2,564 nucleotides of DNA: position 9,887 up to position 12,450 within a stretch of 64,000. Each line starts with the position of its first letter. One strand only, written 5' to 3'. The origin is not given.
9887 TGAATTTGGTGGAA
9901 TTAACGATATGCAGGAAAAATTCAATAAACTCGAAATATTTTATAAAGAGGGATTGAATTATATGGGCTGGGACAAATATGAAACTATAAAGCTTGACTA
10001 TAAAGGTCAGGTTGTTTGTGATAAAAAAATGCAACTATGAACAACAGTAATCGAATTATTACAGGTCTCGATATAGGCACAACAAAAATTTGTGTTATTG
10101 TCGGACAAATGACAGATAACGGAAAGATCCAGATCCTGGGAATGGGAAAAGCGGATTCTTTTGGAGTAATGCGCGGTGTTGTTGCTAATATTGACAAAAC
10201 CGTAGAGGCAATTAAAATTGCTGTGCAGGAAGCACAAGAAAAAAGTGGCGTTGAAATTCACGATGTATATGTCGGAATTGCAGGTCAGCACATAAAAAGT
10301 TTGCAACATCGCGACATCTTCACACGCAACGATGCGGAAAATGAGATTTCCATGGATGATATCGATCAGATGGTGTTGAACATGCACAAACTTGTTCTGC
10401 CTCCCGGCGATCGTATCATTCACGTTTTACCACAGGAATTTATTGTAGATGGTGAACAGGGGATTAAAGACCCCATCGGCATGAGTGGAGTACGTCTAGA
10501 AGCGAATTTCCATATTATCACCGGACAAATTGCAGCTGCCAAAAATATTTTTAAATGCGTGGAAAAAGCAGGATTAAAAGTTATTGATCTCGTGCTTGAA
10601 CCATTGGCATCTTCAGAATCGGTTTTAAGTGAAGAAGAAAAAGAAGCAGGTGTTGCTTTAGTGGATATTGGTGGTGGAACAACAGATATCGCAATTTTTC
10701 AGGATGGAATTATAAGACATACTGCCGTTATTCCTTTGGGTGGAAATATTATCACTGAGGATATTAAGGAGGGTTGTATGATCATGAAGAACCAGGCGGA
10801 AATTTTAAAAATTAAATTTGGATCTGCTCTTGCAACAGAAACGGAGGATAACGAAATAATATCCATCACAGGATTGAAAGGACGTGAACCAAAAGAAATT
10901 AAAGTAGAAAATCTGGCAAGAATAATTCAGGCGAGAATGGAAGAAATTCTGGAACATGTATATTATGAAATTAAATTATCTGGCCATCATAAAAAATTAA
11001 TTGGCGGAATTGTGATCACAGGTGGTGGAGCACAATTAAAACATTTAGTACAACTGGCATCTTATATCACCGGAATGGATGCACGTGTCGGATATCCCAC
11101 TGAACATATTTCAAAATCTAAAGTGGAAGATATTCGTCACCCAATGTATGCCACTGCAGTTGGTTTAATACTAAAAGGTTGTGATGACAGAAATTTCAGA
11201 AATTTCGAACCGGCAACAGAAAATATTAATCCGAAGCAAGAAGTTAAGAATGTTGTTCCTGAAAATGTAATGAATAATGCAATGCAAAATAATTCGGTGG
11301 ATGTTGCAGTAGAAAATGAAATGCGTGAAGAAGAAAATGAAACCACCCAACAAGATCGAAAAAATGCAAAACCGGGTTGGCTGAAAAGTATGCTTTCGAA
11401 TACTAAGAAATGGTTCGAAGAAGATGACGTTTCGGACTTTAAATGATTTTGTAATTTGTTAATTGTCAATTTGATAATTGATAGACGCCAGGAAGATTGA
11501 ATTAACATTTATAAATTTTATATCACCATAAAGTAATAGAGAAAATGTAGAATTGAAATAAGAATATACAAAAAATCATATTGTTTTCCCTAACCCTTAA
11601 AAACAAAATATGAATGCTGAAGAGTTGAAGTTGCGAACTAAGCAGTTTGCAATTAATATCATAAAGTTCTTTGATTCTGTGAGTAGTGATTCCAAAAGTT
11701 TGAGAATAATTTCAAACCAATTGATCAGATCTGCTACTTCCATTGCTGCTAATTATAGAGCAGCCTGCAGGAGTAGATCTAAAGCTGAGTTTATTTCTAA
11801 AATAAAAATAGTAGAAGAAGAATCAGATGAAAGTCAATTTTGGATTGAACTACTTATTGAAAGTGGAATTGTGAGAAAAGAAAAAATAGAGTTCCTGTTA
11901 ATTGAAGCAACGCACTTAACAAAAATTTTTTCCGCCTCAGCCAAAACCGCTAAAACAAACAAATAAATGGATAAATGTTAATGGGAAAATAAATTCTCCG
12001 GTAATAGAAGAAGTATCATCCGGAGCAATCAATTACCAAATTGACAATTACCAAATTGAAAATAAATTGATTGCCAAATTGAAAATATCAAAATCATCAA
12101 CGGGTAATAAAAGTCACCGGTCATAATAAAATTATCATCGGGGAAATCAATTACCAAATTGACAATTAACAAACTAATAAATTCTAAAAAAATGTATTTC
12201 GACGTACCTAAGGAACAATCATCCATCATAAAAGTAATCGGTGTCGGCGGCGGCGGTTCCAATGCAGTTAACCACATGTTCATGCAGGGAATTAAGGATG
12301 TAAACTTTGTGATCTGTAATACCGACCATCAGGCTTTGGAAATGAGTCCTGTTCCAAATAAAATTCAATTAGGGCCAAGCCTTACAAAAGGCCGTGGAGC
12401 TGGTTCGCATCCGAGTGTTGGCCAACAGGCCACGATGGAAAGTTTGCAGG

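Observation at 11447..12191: Four-helix-bundle (23S-IVS protein family) gene in an inverted-repeat-bounded cassette that splits ftsA from ftsZ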

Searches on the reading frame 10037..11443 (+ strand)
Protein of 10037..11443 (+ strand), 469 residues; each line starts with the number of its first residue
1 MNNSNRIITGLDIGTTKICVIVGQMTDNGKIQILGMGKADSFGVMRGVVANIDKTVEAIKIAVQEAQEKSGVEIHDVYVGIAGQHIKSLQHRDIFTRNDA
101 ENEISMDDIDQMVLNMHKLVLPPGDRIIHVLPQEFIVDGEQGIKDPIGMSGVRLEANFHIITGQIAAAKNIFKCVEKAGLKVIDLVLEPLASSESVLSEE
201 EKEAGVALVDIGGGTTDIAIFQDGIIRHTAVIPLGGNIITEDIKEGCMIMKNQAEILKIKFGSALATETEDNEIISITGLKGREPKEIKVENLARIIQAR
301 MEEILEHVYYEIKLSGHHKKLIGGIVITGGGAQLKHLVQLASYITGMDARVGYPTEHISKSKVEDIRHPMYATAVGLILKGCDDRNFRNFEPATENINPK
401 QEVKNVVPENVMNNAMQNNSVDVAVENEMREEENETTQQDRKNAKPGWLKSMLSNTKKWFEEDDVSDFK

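Call 16: find_related_loci(query=window:10037-11443:+, collection=genome_contigs, flank=4000)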
Query window:10037-11443:+ (469 aa) in genome_contigs; peptide patterns used: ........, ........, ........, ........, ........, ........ (x = any residue, [..] = any of these).
59 stretches matched a pattern; 40 encode a relative of the query (tblastn E <= 1e-3); 40 distinct loci.
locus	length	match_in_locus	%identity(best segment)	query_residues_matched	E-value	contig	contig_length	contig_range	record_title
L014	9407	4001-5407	97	1-469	0e+0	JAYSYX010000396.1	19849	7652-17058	MAG: Bacteroidota bacterium isolate GFS_13507 GFS_13507_395, whole genome shotgun sequence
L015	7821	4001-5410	97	1-469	0e+0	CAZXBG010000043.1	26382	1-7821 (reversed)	MAG TPA_asm: uncultured Chitinophagales bacterium isolate SRP128246_co1_457 genome assembly, contig: NODE_3329_length_26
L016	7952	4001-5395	90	1-469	0e+0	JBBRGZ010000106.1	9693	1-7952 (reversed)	MAG: Chitinophagales bacterium isolate Co_metawrap_2671 Cmw_2671_k141_23159503_length_9693_cov_7.8106, whole genome shot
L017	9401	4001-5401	83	1-469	0e+0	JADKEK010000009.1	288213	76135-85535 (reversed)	MAG: Bacteroidetes bacterium isolate Rand_18-Q3-R56-63_BAT3C.178 tig00001961-10-2876240, whole genome shotgun sequence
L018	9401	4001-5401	83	1-469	0e+0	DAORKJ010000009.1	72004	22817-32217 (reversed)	MAG TPA_asm: Chitinophagales bacterium isolate AMR_MDS_5528 NODE_49_length_72004_cov_14.647042, whole genome shotgun seq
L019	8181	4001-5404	83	1-469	0e+0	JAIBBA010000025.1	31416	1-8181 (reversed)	MAG: Chitinophagales bacterium isolate SSF59 NODE_506_length_31416_cov_10.505545, whole genome shotgun sequence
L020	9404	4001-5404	82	1-469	0e+0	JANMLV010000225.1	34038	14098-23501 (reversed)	MAG: Bacteroidota bacterium isolate OTE_58_metabat_626 OTE_58_k141_6806200, whole genome shotgun sequence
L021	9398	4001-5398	83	1-469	0e+0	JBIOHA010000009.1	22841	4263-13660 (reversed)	MAG: Chitinophagales bacterium isolate GcB14-5 k141_501542_length_22841_cov_17.0000, whole genome shotgun sequence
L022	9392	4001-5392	80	1-469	0e+0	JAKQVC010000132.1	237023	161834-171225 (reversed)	MAG: Bacteroidota bacterium isolate USST_maxbin.122 k141_1496913, whole genome shotgun sequence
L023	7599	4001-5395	80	1-469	0e+0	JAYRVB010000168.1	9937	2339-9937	MAG: Chitinophagales bacterium isolate NJ_NJASGE3bin.10 k141_439098, whole genome shotgun sequence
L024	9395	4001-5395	78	1-468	0e+0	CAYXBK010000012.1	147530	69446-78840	MAG TPA_asm: uncultured Chitinophagales bacterium isolate SRP173033_co1_49 genome assembly, contig: NODE_121_length_1475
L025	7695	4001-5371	81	1-468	0e+0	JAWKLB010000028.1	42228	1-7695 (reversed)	MAG: Chitinophagales bacterium isolate BC3.24 BC3.24.fa-28, whole genome shotgun sequence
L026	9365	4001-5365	73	3-469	0e+0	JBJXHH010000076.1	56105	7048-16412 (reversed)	MAG: Chitinophagales bacterium isolate F1F2.bin.102 k127_6246821, whole genome shotgun sequence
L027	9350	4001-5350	70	1-468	0e+0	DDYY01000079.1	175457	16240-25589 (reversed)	MAG TPA_asm: Bacteroidetes bacterium UBA3022 UBA3022_contig_255, whole genome shotgun sequence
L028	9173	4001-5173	73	1-387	0e+0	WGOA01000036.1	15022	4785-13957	MAG: Bacteroidetes bacterium isolate RI_103 c_000000092706, whole genome shotgun sequence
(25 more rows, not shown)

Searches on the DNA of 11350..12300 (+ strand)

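Call 26: search_rna_families(source=window, start=11350, end=12300, threshold=evalue, max_evalue=5)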
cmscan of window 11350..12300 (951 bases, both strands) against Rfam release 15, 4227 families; matches with E-value up to 5: 4.
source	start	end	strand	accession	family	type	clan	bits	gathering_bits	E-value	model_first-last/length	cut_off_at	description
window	12002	12083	-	RF01384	InvR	Gene;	-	17.5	60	2.4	1-91/91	no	Invasion gene-associated RNA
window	12118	12156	+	RF01641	ceN53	Gene; snRNA; snoRNA; CD-box;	-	16.4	50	3.4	1-74/74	no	Caenorhabditis snoRNA ceN53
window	11993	12056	-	RF01536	TB10Cs5H3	Gene; snRNA; snoRNA; HACA-box;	-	16.4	45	3.6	1-70/70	no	Trypanosomatid snoRNA TB10Cs5H3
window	11854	11966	+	RF02687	RAGATH-8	Gene; sRNA;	-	11.4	86.7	2.2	122-246/276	no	RAGATH-8 RNA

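Call 58: search_rna_families(sources=[L124, L133, L057, L061, L067, L071, L098, L092, L099, L122, L113, L110, L107, L085, L096, L103, L126, L117, L073, L132], threshold=gathering)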
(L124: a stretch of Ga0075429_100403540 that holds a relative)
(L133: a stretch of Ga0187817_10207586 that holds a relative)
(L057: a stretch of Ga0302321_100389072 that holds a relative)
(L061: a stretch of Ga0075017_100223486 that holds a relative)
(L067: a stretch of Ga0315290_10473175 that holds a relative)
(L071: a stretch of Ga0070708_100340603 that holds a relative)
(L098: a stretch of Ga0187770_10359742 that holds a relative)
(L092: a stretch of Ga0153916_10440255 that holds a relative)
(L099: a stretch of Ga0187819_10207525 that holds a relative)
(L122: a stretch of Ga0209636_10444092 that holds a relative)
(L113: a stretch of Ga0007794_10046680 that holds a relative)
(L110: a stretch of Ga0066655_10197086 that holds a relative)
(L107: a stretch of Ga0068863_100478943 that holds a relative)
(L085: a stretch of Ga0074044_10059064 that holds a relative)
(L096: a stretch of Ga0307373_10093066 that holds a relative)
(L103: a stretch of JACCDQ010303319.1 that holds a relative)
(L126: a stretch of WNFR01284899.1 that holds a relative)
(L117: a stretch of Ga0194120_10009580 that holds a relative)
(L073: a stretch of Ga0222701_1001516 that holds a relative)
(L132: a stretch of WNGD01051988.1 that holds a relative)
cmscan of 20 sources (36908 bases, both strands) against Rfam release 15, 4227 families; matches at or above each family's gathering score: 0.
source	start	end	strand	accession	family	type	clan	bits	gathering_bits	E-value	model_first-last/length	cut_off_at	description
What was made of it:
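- Tried and rejected: There was no rRNA or tRNA context in 20 other cassette loci (call 58).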
